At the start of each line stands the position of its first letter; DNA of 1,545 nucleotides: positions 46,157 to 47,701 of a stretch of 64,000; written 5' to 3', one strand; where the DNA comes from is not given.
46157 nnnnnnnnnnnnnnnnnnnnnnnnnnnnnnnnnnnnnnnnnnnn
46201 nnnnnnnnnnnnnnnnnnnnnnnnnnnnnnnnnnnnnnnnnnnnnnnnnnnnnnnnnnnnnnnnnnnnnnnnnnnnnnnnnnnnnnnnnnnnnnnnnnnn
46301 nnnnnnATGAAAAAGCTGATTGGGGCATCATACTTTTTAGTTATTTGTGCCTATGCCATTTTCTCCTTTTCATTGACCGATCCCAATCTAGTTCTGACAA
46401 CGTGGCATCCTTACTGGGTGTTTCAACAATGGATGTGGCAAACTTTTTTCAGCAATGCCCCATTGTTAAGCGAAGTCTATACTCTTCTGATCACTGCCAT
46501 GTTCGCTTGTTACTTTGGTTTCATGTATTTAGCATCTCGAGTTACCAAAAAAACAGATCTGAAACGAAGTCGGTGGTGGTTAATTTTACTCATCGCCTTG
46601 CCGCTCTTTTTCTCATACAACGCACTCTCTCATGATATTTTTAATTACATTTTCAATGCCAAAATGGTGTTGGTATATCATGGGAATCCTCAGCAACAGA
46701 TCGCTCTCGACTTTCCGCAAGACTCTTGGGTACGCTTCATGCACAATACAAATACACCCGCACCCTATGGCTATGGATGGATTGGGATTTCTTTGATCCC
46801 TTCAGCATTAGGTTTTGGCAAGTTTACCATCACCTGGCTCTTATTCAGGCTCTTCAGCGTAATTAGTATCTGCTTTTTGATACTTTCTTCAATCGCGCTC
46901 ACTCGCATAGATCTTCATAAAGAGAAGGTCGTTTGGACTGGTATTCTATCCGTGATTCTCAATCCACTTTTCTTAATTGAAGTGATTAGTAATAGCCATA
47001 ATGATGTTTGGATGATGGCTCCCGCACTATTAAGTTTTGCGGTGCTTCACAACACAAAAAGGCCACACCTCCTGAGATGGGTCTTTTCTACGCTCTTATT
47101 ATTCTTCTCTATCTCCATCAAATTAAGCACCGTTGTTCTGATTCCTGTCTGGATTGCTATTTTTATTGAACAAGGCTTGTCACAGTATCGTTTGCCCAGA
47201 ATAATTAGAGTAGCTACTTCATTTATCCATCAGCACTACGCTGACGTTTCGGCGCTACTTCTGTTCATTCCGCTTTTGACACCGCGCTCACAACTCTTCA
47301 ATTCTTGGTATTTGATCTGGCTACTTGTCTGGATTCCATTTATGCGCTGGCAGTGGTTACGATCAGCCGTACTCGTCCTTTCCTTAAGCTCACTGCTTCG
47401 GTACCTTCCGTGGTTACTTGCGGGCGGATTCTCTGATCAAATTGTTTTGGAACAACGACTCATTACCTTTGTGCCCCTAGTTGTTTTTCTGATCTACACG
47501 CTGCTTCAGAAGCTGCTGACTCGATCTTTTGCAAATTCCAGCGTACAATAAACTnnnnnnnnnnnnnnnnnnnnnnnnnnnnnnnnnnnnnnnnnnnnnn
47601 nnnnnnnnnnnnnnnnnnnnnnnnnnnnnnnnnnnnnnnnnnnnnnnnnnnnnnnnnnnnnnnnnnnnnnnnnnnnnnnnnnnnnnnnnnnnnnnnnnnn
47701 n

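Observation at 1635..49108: Extreme expansion of GT-C-type polytopic membrane glycosyltransferases (about 15 genes, seven PMT_2/ArnT-like)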

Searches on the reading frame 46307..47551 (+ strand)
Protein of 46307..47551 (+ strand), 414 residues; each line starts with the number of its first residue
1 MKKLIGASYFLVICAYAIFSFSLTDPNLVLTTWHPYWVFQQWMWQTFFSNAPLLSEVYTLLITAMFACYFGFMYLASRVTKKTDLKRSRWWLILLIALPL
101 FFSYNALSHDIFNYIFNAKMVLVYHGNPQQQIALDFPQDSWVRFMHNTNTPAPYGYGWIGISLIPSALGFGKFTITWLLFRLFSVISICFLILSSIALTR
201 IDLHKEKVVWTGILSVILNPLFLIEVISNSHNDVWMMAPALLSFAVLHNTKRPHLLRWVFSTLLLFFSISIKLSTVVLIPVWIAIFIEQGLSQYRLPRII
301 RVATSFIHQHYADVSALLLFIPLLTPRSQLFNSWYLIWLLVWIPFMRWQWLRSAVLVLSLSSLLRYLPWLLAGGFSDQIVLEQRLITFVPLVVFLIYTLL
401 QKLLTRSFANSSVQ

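Call 6: search_protein_families(library=pfam, proteins=[window:46307-47551:+], max_evalue=0.01)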
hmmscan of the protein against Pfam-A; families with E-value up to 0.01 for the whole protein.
window:46307-47551:+ (414 aa): 0 families

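Call 12: search_protein_families(library=pfam, proteins=[window:46307-47551:+], max_evalue=10)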
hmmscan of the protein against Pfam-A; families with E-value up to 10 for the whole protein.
window:46307-47551:+ (414 aa): 1 family
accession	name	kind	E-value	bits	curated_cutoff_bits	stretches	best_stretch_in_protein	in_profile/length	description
PF08610.15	Pex16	-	0.036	13.9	25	1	355-403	12-60/347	Peroxisomal membrane protein (Pex16)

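Call 14: search_protein_families(library=ncbifam, proteins=[window:46307-47551:+], max_evalue=1)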
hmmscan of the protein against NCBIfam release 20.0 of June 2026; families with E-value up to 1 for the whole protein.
window:46307-47551:+ (414 aa): 0 families

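Call 23: find_homologous_proteins(query=window:46307-47551:+)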
Query window:46307-47551:+ (414 aa): 620 proteins with E <= 0.001 among 8000 candidates; the best 120 are listed.
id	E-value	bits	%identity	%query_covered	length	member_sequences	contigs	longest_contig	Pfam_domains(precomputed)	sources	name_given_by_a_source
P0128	8.4e-269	910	100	100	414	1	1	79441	PF26314.1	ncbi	-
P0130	3.0e-174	598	65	100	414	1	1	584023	PF26314.1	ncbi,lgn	-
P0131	3.1e-172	591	65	100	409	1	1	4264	PF26314.1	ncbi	ncbi:hypothetical protein BH10PAT2_BH10PAT2_2220 [soil metagenome]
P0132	3.8e-167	575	62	100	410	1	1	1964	PF26314.1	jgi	-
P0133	2.3e-160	552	63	97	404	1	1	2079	PF26314.1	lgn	-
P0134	4.9e-159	548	61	100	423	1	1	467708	PF26314.1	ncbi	-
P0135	1.5e-153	530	57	100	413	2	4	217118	PF26314.1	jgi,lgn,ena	-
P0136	6.7e-141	488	55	100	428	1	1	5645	PF26314.1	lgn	-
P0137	1.3e-122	428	52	95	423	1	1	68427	PF26314.1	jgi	jgi:hypothetical protein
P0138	1.1e-121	425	56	96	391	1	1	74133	PF26314.1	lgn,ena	-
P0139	2.9e-118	414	49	100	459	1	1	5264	PF26314.1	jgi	jgi:hypothetical protein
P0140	1.2e-116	408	50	97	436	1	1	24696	PF26314.1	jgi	jgi:hypothetical protein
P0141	1.2e-114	402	52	95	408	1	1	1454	PF26314.1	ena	-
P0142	1.9e-114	401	48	98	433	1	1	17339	PF26314.1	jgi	jgi:hypothetical protein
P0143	2.5e-114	401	49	94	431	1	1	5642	PF26314.1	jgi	jgi:hypothetical protein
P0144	1.1e-112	395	50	96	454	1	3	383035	PF26314.1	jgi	jgi:hypothetical protein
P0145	9.4e-112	392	46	94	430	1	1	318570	PF26314.1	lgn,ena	-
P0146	3.4e-111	390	51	96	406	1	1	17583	PF26314.1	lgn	-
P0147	7.2e-111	389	48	98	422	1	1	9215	PF26314.1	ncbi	-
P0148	1.4e-110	388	49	98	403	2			PF26314.1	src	-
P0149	1.7e-109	385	52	92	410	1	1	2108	PF26314.1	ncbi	-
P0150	3.5e-108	380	48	94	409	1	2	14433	PF26314.1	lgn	-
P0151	9.8e-108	379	50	94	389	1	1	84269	PF26314.1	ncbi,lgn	-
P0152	9.8e-108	379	51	93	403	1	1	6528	PF26314.1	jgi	-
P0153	1.4e-107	378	50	98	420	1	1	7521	PF26314.1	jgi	jgi:hypothetical protein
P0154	8.9e-107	376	48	97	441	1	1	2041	PF26314.1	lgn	-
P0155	2.2e-106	375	49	92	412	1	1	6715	PF26314.1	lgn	-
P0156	2.6e-106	374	47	96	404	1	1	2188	PF26314.1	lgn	-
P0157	5.0e-106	373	49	93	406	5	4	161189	PF26314.1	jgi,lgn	-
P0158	1.0e-105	372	49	90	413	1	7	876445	PF26314.1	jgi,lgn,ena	-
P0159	1.2e-105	372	49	95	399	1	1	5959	PF26314.1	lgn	-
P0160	3.1e-105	371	48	96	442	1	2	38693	PF26314.1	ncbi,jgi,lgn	jgi:hypothetical protein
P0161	9.6e-105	369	50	94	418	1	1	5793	PF26314.1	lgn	-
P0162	1.1e-104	369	48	95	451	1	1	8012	PF26314.1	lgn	-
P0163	4.5e-104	367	47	95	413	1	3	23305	PF26314.1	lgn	-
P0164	4.6e-104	367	49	93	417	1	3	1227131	PF26314.1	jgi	jgi:hypothetical protein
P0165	1.1e-103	366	47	92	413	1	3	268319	PF26314.1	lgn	-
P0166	2.5e-103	364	49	97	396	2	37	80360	PF26314.1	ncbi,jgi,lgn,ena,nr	ncbi:MAG: hypothetical protein HN846_04565 [Candidatus Pacebacteria bacterium]|jgi:hypothetical prot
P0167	3.3e-103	364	46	98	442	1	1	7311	PF26314.1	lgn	-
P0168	3.4e-103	364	47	96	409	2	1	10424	PF26314.1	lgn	-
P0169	7.9e-103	363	45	92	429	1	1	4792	PF26314.1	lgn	-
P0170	4.5e-102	360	46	99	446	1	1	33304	PF26314.1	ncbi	-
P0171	5.0e-102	360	47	100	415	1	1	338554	PF26314.1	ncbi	-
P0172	8.7e-102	359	48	92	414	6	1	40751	PF26314.1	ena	-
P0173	1.1e-101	359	45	96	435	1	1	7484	PF26314.1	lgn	-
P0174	1.4e-101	359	48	95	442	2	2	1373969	PF26314.1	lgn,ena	-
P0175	2.8e-101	358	48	96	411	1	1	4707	PF26314.1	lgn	-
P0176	3.7e-101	357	46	94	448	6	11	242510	PF26314.1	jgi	jgi:hypothetical protein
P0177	5.4e-101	357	45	100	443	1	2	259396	PF26314.1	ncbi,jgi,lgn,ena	jgi:hypothetical protein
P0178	8.0e-101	356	47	100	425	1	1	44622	PF26314.1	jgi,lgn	-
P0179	1.2e-100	356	48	96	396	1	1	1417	PF26314.1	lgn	-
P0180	2.4e-100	355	46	95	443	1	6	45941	PF26314.1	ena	-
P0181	2.6e-100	355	50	89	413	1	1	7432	PF26314.1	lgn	-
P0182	2.8e-100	354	46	92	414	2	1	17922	PF26314.1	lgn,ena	-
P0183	2.8e-100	354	51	91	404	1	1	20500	PF26314.1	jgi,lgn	jgi:hypothetical protein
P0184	3.0e-100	354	48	92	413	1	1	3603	PF26314.1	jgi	-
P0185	5.5e-100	353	46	96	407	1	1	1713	PF26314.1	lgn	-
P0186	6.7e-100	353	45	98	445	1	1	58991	PF26314.1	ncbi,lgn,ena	-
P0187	7.9e-100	353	48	92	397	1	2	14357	PF26314.1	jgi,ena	-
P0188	8.3e-100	353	47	92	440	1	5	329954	PF26314.1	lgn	-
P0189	1.1e-99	353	48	93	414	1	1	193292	PF26314.1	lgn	-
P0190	1.2e-99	352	48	92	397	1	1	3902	PF26314.1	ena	-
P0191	3.3e-99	351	46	94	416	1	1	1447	PF26314.1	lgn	-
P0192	8.0e-99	350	49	92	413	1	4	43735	PF26314.1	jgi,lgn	-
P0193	8.5e-99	350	47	96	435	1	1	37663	PF26314.1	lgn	-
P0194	1.9e-98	348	47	90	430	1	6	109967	PF26314.1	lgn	-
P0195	2.1e-98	348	46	94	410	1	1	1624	PF26314.1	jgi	jgi:hypothetical protein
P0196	3.1e-98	348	44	95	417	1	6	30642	PF26314.1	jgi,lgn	jgi:hypothetical protein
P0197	3.6e-98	347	45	92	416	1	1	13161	PF26314.1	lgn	-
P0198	5.2e-98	347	46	93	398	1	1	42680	PF26314.1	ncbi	-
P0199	1.5e-97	345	46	97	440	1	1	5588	PF26314.1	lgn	-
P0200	1.8e-97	345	46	96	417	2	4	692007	PF26314.1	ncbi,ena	-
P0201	2.0e-97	345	43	93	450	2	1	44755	PF26314.1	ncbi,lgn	ncbi:MAG: hypothetical protein PVJ09_04775 [Candidatus Woesebacteria bacterium]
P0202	2.4e-97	345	45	96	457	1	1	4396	PF26314.1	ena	-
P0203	5.5e-97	344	42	96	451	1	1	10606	PF26314.1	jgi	jgi:hypothetical protein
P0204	5.6e-97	344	48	91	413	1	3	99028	PF26314.1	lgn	-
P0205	8.6e-97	343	45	96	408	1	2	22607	PF26314.1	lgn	-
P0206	1.0e-96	343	45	92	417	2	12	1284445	PF26314.1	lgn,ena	-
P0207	1.1e-96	343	46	98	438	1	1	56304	PF26314.1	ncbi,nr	ncbi:hypothetical protein KA082_00205 [Candidatus Woesebacteria bacterium]|nr:hypothetical protein [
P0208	1.2e-96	342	48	93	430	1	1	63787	PF26314.1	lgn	-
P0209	1.8e-96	342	49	91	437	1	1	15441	PF26314.1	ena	-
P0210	2.2e-96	342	47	92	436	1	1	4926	PF26314.1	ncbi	-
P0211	3.2e-96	341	46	93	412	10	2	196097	PF26314.1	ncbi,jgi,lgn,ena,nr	ncbi:MAG: hypothetical protein AUK08_01445 [Candidatus Pacebacteria bacterium CG2_30_36_39]|nr:MAG: 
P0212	3.3e-96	341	46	96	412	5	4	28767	PF26314.1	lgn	-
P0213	3.4e-96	341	47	96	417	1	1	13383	PF26314.1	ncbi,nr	ncbi:MAG: hypothetical protein GF390_00505 [Candidatus Pacebacteria bacterium]|nr:hypothetical prote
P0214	5.7e-96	340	46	92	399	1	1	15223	PF26314.1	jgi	jgi:hypothetical protein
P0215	5.7e-96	340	46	96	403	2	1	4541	PF26314.1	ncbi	-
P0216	7.2e-96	340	46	91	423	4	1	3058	PF26314.1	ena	-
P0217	7.5e-96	340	46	94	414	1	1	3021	PF26314.1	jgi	jgi:hypothetical protein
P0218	1.1e-95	339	43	97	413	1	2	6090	PF26314.1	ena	-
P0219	1.2e-95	339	48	92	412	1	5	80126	PF26314.1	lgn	-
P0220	2.5e-95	338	44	91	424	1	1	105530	PF26314.1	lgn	-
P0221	2.6e-95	338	45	97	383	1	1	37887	PF26314.1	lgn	-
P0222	2.8e-95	338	47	94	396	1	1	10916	PF26314.1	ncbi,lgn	-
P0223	3.9e-95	337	45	98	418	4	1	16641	PF26314.1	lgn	-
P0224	5.1e-95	337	45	97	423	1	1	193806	PF26314.1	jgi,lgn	-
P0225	5.7e-95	337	45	94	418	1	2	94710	PF26314.1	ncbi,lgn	-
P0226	8.6e-95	336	44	97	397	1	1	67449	PF26314.1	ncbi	-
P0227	8.9e-95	336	45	95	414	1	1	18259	PF26314.1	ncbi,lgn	ncbi:MAG TPA: hypothetical protein VF209_00320 [Patescibacteria group bacterium]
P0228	1.6e-94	335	44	92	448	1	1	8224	PF26314.1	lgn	-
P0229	1.6e-94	335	45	94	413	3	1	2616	PF26314.1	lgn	-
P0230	1.9e-94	335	47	94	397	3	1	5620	PF26314.1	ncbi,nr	ncbi:hypothetical protein KJ628_01565 [Patescibacteria group bacterium]|nr:hypothetical protein [Pat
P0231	2.1e-94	335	43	96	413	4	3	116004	PF26314.1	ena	-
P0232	2.5e-94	335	47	97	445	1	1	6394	PF26314.1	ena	-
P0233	3.1e-94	335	45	97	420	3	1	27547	PF26314.1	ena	-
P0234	3.4e-94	334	45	96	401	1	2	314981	PF26314.1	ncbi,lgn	-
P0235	3.5e-94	334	45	92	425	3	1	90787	PF26314.1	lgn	-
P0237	9.4e-94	333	46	96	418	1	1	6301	PF26314.1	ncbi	-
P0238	9.8e-94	333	45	98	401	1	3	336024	PF26314.1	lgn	-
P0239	1.5e-93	332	50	89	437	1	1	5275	PF26314.1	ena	-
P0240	1.6e-93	332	45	93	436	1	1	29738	PF26314.1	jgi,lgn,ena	-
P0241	1.6e-93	332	42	93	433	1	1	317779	PF26314.1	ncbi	-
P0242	1.8e-93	332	47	92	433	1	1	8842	PF26314.1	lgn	-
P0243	2.8e-93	331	43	93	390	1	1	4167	PF26314.1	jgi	jgi:hypothetical protein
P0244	2.8e-93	331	43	98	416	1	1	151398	PF26314.1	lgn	-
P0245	3.5e-93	331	45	97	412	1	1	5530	PF26314.1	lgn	-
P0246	3.9e-93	331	44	92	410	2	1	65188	PF26314.1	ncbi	-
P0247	5.0e-93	331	45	96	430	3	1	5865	PF26314.1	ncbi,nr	ncbi:MAG: alpha,6-mannosyltransferase [Patescibacteria group bacterium]|nr:alpha,6-mannosyltransfera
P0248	5.4e-93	330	44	95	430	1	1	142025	PF26314.1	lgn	-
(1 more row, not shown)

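Call 42: predict_structure(alignment_id=A3)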
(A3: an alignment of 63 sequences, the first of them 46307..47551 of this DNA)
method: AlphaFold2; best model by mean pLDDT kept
length: 414 residues; sequences in the alignment: 63
mean_pLDDT: 90.7   pTM: 0.90
mean pLDDT of the five models: 90.7, 90.6, 89.2, 89.1, 88.9
residues with pLDDT >= 90: 291; 70-90: 95; 50-70: 27; < 50: 1
segments of 3 or more residues with pLDDT < 50: none
pLDDT, mean of each block of 10 residues (from residue 1): 90 96 81 88 95 98 98 89 69 93 70 89 91 89 78 79 92 88 92 94 75 95 93 94 96 94 97 96 96 95 97 97 89 92 96 98 96 94 96 98 86 62
secondary structure, 60 per line:
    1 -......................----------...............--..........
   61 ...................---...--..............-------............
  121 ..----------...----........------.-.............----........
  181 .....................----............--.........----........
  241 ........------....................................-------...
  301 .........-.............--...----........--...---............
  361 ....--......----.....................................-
elements in order: H2-23 H34-48 H51-79 H88-101 H109-122 H140-147 H156-168 H173-201 H206-217 H220-228 H233-248 H255-271 H273-290 H298-309 H311-323 H333-340 H349-364 H367-372 H377-413

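Call 45: fold_search(model_id=the predicted structure, library=pdb)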
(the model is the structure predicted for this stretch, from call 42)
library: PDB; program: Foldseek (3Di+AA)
matches with E <= 10: 121; with E <= 0.001: 0
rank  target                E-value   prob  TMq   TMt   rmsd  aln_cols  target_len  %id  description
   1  9lvb_A                3.9e-01  0.10  0.13  0.12  27.4       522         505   10  IAA-free AUX1 (released 2025-07-23)
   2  7s24                  4.6e-01  0.11  0.12  0.13  25.2       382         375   12  Crystal structure of the Na+/H+ antiporter NhaA at pH 6.5 (released 2022-08-10)
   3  9dm5                  5.6e-01  0.87  0.38  0.40  13.8       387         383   14  Product-Bound mannosyltransferase PimE (released 2025-06-25)
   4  6s7t_A                6.1e-01  0.57  0.27  0.17  19.8       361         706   12  Cryo-EM structure of human oligosaccharyltransferase complex OST-B (released 2019-12-18)
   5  4au5_A                6.1e-01  0.06  0.10  0.11  25.7       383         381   13  Structure of the NhaA dimer, crystallised at low pH (released 2013-07-10)
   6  7a0w_B                6.3e-01  0.08  0.10  0.11  24.2       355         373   13  Structure of dimeric sodium proton antiporter NhaA, at pH 8.5, crystallized with chimeric Fab antibodies (released 2022-02-23)
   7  9s6r_A                8.3e-01  0.85  0.36  0.38  11.8       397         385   12  Ternary cryo-EM structure of yeast ALG3 with Dol25-PP-GlcNAc2Man5, Dol25-P-Man, and Fab (released 2026-03-18)
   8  9g71_A                9.0e-01  0.06  0.12  0.13  30.8       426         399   13  Cryo-EM structure of TTYH2 in complex with lipids in GDN (released 2025-05-21)
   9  6oh3                  1.4e+00  0.06  0.11  0.14  24.4       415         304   11  X-ray crystal structure of the mouse CMP-sialic acid transporter in complex with CMP-sialic acid, by lipidic cubic phase (released 2019-04-24)
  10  8px9_A                1.5e+00  0.08  0.15  0.12  27.1       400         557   14  Structure of the antibacterial peptide ABC transporter McjD, solved at wavelength 2.75 A (released 2023-10-25)
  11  9dm7_A                1.6e+00  0.41  0.33  0.36  13.5       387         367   13  mannosyltransferase PimE in complex with Fab_E6 (released 2025-06-25)
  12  6i1r_B                2.0e+00  0.06  0.13  0.16  22.2       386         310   11  Crystal structure of CMP bound CST in an outward facing conformation (released 2019-06-05)
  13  3wak                  2.2e+00  0.25  0.26  0.14  15.5       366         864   12  Crystal structure of the Archaeoglobus fulgidus oligosaccharyltransferase (O29867_ARCFU) in the apo form (released 2013-10-30)
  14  8zdz_A                2.3e+00  0.08  0.16  0.17  23.7       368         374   10  Drosophila mojavensis gustatory receptor 43a(Gr43a) in apo state (released 2024-10-30)
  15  6i1r_A                2.4e+00  0.04  0.11  0.13  22.3       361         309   12  Crystal structure of CMP bound CST in an outward facing conformation (released 2019-06-05)
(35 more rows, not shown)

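Call 48: search_solved_structures(query=A3, max_evalue=10)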
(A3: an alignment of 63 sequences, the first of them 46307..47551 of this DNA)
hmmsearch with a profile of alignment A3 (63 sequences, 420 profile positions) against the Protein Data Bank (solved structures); distinct sequences matched with E-value up to 10: 0.

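Call 66: find_encoding_contigs(protein=P0130, flank=10000, max_places=2)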
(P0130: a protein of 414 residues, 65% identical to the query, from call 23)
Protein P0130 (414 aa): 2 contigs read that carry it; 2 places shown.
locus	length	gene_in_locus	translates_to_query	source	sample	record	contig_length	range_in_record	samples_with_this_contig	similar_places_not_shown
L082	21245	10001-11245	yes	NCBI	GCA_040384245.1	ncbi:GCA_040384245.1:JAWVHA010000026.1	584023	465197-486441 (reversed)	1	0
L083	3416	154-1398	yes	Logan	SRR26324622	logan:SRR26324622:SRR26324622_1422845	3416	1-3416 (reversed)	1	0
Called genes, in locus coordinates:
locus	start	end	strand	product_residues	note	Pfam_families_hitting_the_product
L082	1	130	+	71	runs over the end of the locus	-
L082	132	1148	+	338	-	PF01073:3Beta_HSD, PF01370:Epimerase, PF02719:Polysacc_synt_2, PF04321:RmlD_sub_bind, PF07993:NAD_binding_4, PF13460:NAD_binding_10, PF16363:GDP_Man_Dehyd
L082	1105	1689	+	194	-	PF00908:dTDP_sugar_isom, PF14667:Polysacc_synt_C (weak)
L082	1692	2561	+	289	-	PF01073:3Beta_HSD, PF01370:Epimerase, PF04321:RmlD_sub_bind, PF16363:GDP_Man_Dehyd, PF07993:NAD_binding_4 (weak)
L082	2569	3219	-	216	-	PF01746:tRNA_m1G_MT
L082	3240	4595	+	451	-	PF03446:NAD_binding_2 (faint), PF03721:UDPG_MGDP_dh_N, PF03807:F420_oxidored (faint), PF00984:UDPG_MGDP_dh, PF03720:UDPG_MGDP_dh_C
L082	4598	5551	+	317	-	PF01370:Epimerase, PF02719:Polysacc_synt_2 (faint), PF04321:RmlD_sub_bind, PF16363:GDP_Man_Dehyd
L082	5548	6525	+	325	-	PF01370:Epimerase, PF04321:RmlD_sub_bind, PF05368:NmrA (weak), PF16363:GDP_Man_Dehyd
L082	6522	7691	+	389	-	PF00535:Glycos_transf_2, PF04138:GtrA_DPMS_TM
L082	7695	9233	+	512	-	PF13231:PMT_2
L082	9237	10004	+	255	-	PF00535:Glycos_transf_2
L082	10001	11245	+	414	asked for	PF26314:MptA_B_family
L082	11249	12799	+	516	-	PF02366:PMT, PF13231:PMT_2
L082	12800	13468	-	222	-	PF00072:Response_reg, PF00486:Trans_reg_C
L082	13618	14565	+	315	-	-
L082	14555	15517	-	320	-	PF01370:Epimerase, PF02719:Polysacc_synt_2 (faint), PF04321:RmlD_sub_bind (weak), PF13460:NAD_binding_10 (weak), PF01073:3Beta_HSD (weak), PF16363:GDP_Man_Dehyd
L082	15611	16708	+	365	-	PF01757:Acyl_transf_3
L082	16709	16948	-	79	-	-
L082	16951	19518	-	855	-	PF00690:Cation_ATPase_N, PF00122:E1-E2_ATPase, PF00702:Hydrolase, PF13246:Cation_ATPase, PF00689:Cation_ATPase_C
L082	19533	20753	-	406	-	PF02073:Peptidase_M29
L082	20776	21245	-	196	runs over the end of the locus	PF01725:Ham1p_like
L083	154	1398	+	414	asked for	PF26314:MptA_B_family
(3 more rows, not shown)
